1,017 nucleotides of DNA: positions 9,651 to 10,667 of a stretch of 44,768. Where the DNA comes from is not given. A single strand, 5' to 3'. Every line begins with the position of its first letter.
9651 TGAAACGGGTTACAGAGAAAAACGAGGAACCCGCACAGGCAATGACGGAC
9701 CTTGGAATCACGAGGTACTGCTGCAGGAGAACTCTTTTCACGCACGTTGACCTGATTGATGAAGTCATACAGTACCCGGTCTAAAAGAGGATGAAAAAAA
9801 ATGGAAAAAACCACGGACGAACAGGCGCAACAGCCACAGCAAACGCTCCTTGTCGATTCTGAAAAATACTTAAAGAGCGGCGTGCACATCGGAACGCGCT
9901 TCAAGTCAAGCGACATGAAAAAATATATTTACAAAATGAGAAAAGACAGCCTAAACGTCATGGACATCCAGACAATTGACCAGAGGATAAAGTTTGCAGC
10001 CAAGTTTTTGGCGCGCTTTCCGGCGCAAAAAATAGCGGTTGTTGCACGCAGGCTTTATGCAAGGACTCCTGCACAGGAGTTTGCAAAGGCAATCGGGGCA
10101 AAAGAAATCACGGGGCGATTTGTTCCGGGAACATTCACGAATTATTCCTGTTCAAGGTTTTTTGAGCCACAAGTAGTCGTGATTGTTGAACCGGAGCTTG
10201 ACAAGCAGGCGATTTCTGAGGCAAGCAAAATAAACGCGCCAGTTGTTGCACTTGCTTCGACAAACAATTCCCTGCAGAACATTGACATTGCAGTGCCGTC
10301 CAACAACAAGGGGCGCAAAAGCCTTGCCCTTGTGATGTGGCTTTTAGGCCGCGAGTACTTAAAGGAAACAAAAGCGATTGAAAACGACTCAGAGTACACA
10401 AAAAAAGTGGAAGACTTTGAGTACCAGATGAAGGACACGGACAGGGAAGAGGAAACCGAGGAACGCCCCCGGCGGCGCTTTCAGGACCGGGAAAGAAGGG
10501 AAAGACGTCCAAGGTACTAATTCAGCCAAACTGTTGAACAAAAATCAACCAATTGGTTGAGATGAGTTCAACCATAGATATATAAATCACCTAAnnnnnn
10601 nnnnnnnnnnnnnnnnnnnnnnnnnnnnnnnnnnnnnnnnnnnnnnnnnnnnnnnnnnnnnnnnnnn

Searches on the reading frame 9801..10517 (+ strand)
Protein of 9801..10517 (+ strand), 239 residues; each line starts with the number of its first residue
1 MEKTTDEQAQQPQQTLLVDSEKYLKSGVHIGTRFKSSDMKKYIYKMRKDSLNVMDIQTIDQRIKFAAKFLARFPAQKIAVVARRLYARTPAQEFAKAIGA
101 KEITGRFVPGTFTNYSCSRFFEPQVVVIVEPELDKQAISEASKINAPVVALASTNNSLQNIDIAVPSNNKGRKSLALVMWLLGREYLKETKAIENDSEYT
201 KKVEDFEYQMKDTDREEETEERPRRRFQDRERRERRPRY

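Call 91: search_protein_families(library=pfam, proteins=[window:9801-10517:+], max_evalue=0.001)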
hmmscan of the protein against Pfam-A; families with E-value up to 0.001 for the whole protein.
window:9801-10517:+ (239 aa): 1 family
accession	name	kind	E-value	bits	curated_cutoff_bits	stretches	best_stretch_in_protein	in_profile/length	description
PF00318.25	Ribosomal_S2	-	9.1e-21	74.5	26.1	2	123-184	150-211/216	Ribosomal protein S2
